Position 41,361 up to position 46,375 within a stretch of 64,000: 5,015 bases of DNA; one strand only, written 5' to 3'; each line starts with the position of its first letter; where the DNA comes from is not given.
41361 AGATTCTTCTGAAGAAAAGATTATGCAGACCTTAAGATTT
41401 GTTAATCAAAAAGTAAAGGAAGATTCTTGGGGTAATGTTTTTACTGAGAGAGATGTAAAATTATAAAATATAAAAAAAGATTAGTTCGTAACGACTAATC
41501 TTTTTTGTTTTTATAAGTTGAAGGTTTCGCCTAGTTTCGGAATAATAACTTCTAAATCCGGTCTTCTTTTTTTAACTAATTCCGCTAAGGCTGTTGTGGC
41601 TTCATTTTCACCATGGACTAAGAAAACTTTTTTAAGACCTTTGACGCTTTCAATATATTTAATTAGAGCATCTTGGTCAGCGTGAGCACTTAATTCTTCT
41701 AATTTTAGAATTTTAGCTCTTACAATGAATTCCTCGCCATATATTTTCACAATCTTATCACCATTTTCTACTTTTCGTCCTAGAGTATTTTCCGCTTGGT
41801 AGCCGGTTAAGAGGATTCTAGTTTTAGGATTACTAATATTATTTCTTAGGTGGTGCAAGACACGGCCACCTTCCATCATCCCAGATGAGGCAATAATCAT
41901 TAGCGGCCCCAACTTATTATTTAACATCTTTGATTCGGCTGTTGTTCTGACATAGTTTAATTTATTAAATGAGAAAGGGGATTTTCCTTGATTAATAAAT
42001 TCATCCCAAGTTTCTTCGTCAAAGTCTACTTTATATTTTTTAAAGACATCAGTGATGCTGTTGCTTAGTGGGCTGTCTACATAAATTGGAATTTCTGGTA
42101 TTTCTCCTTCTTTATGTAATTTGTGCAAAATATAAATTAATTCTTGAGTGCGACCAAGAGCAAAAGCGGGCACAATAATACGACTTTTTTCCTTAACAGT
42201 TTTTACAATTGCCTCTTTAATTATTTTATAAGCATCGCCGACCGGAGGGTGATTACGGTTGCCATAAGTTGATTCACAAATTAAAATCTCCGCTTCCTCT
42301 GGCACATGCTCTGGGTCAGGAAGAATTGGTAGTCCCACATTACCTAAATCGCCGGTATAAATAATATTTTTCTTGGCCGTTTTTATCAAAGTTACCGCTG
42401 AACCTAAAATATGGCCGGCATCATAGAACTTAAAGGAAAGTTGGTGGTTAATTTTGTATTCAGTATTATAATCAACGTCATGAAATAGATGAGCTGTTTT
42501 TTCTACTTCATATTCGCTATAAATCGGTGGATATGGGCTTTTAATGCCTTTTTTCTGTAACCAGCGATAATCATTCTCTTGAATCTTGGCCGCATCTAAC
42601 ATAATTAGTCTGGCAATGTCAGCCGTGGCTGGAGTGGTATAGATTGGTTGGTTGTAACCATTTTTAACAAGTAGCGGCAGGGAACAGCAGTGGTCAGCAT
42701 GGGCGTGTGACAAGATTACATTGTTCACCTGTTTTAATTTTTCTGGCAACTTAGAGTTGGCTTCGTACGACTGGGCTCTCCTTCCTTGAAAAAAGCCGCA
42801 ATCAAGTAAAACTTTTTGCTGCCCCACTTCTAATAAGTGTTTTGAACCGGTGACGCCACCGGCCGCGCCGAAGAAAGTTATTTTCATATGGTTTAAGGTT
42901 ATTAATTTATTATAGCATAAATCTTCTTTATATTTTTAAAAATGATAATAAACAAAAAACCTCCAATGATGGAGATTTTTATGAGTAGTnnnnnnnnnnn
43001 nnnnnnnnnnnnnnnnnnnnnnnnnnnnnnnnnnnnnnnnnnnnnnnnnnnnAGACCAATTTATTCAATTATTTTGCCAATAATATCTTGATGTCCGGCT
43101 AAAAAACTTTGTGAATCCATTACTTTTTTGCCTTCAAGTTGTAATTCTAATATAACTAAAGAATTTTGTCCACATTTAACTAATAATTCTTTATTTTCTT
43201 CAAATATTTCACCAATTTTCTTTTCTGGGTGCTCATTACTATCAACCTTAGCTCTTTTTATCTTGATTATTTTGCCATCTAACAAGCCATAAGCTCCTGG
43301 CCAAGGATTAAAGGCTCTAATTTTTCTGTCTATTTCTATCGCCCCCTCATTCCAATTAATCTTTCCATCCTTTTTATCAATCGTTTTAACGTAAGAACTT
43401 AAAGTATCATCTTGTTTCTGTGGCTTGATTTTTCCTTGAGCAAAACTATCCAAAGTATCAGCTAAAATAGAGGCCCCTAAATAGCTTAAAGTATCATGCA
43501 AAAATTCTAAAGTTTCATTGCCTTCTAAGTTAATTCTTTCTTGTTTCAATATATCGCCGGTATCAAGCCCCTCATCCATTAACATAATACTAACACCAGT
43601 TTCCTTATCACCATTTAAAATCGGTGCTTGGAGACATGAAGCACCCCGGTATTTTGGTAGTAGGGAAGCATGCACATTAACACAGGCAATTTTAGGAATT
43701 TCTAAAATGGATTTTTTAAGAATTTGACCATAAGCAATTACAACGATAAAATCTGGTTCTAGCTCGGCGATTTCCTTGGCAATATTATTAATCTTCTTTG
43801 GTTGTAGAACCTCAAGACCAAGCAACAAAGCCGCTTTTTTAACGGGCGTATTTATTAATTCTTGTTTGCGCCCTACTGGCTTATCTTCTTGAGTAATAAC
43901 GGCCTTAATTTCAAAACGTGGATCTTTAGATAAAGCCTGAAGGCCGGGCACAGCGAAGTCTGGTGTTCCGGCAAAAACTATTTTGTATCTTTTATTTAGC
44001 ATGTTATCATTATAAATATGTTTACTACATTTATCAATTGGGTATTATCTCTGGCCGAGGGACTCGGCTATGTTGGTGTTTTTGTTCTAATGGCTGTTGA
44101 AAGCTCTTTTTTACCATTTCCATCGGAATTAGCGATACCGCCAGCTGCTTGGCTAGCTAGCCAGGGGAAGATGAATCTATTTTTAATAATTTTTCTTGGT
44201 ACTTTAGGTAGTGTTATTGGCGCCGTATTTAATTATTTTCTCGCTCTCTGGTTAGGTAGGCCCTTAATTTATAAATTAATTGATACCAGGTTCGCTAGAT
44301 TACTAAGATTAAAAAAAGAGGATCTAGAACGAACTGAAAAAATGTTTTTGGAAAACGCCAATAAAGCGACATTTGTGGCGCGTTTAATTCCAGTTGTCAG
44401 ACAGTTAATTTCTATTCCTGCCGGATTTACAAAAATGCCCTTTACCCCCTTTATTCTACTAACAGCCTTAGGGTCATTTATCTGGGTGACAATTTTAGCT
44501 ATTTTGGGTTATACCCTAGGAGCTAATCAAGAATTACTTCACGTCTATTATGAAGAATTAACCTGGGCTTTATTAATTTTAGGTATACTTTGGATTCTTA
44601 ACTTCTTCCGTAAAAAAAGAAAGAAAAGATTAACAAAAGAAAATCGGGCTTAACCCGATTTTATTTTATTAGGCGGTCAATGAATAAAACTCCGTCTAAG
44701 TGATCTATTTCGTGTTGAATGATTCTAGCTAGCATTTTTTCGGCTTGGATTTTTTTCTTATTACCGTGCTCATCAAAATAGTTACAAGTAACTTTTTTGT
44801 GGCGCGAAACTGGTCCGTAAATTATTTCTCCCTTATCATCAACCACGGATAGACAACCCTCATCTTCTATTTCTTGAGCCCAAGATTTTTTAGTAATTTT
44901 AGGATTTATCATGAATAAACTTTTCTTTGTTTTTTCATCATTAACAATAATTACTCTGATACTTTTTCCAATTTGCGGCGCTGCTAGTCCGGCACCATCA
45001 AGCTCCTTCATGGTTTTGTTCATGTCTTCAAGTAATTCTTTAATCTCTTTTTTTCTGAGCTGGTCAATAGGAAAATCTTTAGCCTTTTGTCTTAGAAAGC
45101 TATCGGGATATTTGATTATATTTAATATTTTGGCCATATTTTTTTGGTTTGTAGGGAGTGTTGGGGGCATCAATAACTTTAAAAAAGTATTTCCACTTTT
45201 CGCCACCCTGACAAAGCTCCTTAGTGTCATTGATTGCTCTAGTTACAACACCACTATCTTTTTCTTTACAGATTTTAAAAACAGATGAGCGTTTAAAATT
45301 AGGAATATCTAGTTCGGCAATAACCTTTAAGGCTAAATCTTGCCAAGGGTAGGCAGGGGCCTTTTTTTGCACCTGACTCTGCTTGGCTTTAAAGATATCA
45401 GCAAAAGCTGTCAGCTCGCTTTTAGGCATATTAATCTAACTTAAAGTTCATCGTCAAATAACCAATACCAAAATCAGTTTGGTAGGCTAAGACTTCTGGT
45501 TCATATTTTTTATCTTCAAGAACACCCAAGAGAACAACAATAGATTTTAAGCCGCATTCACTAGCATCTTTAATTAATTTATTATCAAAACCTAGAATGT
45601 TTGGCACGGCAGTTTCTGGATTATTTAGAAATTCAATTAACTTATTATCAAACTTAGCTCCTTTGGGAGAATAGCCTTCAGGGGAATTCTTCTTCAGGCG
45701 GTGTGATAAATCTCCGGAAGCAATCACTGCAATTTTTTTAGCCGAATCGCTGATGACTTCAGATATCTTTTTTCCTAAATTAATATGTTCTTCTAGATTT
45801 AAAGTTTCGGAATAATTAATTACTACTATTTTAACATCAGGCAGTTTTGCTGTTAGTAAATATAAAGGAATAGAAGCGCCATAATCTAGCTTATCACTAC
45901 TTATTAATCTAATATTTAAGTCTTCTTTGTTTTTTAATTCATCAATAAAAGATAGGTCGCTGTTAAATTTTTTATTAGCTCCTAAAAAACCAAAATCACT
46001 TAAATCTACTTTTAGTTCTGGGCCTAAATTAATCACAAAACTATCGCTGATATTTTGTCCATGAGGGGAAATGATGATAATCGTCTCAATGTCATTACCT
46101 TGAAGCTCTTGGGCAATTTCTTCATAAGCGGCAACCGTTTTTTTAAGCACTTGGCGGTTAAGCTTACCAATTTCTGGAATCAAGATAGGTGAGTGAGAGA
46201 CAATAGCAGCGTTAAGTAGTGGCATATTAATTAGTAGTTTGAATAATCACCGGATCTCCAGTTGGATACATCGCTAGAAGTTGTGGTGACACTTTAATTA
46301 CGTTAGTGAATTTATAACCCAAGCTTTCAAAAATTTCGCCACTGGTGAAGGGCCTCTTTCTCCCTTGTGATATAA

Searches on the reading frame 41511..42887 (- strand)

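Call 56: search_protein_families(library=pfam, proteins=[window:41511-42887:-], max_evalue=0.00001)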
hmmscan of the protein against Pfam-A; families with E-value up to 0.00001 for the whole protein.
window:41511-42887:- (458 aa): 5 families
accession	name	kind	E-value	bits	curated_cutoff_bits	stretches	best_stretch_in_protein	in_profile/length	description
PF10996.14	Beta-Casp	-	3.7e-40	137.6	27.7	1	247-372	1-119/120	Beta-Casp domain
PF16661.11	Lactamase_B_6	-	2.8e-16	59.9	27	1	18-179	1-160/193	Metallo-beta-lactamase superfamily domain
PF07521.17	RMMBL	-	5.1e-14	52.4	21.6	1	389-450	4-63/63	Zn-dependent metallo-hydrolase RNA specificity domain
PF12706.13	Lactamase_B_2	-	9.1e-10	38.9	27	1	25-185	2-147/200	Beta-lactamase superfamily domain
PF00753.33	Lactamase_B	-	1.3e-09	38.8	22.7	1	18-192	10-161/196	Metallo-beta-lactamase superfamily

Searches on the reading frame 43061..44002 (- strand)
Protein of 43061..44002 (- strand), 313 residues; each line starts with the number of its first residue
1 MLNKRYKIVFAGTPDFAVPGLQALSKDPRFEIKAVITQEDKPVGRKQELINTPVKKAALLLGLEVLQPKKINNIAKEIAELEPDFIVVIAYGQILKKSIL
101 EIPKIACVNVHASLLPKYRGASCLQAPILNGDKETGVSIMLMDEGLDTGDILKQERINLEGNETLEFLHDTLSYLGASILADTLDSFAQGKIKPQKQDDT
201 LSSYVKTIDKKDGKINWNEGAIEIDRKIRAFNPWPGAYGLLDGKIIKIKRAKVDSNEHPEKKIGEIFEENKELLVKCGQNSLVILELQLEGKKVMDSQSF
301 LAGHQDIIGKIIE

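Call 56: search_protein_families(library=pfam, proteins=[window:43061-44002:-], max_evalue=0.00001)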
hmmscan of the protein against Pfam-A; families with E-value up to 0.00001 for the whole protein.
window:43061-44002:- (313 aa): 2 families
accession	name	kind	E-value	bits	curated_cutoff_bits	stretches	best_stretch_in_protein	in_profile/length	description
PF00551.24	Formyl_trans_N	-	9.2e-36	123.7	26.1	1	7-182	2-179/181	Formyl transferase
PF02911.23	Formyl_trans_C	-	2.4e-30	105.1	21.1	1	208-304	2-99/100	Formyl transferase, C-terminal domain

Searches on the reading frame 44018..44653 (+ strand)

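Call 56: search_protein_families(library=pfam, proteins=[window:44018-44653:+], max_evalue=0.00001)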
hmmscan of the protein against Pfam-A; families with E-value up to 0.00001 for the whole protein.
window:44018-44653:+ (211 aa): 1 family
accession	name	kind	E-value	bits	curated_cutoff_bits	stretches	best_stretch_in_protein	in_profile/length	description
PF09335.16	VTT_dom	-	3.2e-21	76.5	33.9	1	41-165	2-122/123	VTT domain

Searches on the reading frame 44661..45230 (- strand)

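Call 56: search_protein_families(library=pfam, proteins=[window:44661-45230:-], max_evalue=0.00001)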
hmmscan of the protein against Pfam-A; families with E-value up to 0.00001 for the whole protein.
window:44661-45230:- (189 aa): 1 family
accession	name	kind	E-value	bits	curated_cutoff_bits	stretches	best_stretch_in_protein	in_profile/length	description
PF01327.26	Pep_deformylase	-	6.4e-47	159.5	22.8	1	36-187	2-150/156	Polypeptide deformylase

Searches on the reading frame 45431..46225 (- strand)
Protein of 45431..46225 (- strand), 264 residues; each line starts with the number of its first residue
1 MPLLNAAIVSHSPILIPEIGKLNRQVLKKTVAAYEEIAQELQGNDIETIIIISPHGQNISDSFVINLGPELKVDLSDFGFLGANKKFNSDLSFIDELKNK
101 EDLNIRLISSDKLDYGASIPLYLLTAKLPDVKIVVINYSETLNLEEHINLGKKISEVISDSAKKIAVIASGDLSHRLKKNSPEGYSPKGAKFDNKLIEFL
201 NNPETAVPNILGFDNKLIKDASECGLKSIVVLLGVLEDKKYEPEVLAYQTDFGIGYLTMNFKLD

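Call 49: search_protein_families(library=ncbifam, proteins=[window:45431-46225:-], max_evalue=0.001)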
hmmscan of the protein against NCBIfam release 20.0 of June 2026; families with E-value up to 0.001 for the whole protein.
window:45431-46225:- (264 aa): 4 families
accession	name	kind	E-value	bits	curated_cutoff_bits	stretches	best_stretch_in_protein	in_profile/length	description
TIGR02298.1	HpaD_Fe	equivalog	2.3e-13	50.2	315.95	1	5-245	8-263/284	3,4-dihydroxyphenylacetate 2,3-dioxygenase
TIGR04336.1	AmmeMemoSam_B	hypoth_equivalog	3.7e-08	32.9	26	1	123-250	135-251/270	AmmeMemoRadiSam system protein B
NF001987.0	PRK00782.1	equivalog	2.4e-05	23.7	295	1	128-253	135-249/267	MEMO1 family protein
NF009901.0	PRK13364.1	subfamily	0.00017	20.8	290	1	88-205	97-220/279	class III extradiol dioxygenase family protein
